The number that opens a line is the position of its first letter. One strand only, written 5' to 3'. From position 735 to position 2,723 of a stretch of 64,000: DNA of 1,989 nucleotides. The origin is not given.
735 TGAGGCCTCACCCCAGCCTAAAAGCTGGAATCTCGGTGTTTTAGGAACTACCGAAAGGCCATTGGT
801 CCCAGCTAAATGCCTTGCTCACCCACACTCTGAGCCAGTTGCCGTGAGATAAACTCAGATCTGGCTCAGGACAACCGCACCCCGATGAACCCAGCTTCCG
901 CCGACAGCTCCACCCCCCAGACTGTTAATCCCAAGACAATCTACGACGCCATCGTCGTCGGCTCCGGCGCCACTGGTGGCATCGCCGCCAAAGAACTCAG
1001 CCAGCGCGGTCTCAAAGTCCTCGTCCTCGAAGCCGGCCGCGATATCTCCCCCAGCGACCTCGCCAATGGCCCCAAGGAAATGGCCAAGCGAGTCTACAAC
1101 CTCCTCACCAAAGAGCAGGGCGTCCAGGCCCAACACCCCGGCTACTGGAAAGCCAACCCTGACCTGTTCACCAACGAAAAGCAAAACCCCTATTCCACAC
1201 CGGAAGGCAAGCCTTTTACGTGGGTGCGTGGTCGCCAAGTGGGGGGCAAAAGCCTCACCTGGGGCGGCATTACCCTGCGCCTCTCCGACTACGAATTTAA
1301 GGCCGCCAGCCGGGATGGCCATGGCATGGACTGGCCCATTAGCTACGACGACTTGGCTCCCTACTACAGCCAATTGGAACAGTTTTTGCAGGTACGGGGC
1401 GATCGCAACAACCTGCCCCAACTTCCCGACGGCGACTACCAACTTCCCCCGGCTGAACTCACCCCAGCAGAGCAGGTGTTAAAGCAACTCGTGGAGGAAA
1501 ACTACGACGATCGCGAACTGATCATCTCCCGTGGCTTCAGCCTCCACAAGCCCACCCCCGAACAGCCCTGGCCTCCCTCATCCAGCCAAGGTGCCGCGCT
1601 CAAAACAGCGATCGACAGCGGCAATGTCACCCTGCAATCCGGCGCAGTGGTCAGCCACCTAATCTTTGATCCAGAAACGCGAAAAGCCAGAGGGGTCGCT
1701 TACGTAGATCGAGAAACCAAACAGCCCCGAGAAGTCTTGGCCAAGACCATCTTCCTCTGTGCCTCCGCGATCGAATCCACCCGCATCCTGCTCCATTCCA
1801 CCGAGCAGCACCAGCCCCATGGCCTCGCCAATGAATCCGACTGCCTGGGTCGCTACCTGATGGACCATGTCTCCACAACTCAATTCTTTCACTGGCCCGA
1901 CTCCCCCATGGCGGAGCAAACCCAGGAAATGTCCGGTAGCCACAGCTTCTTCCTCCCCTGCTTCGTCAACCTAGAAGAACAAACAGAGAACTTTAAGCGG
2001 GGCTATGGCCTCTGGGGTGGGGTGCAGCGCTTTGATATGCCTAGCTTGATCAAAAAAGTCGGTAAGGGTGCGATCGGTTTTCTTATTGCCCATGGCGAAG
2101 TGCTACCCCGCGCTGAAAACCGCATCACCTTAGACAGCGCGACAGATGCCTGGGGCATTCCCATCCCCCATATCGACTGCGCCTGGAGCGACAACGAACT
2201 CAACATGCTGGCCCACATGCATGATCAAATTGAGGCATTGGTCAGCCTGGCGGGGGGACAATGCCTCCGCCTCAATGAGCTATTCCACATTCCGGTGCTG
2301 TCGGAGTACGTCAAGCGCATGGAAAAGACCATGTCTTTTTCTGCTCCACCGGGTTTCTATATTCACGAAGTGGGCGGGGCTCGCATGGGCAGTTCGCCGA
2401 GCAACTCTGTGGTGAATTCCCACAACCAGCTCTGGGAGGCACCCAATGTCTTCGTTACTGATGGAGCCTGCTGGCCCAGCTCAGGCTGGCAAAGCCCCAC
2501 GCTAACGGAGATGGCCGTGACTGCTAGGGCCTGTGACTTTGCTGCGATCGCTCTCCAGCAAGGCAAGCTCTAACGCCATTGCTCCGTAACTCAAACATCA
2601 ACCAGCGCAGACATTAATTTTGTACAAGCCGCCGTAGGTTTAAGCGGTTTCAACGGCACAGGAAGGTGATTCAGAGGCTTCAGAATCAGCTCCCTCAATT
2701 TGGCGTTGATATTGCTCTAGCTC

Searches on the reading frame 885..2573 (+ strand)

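Call 61: search_protein_families(library=pfam, proteins=[window:885-2573:+], max_evalue=0.00001)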
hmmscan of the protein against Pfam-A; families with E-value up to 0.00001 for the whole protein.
window:885-2573:+ (562 aa): 3 families
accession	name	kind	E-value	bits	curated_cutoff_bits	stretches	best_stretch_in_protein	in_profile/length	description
PF05199.19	GMC_oxred_C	-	9.8e-21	75.2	24.6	1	408-545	1-138/139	GMC oxidoreductase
PF00732.25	GMC_oxred_N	-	1.1e-12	48.7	23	1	20-329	1-217/218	GMC oxidoreductase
PF13450.12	NAD_binding_8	-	8.4e-06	26.4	21.9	0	24-55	1-32/68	NAD(P)-binding Rossmann-like domain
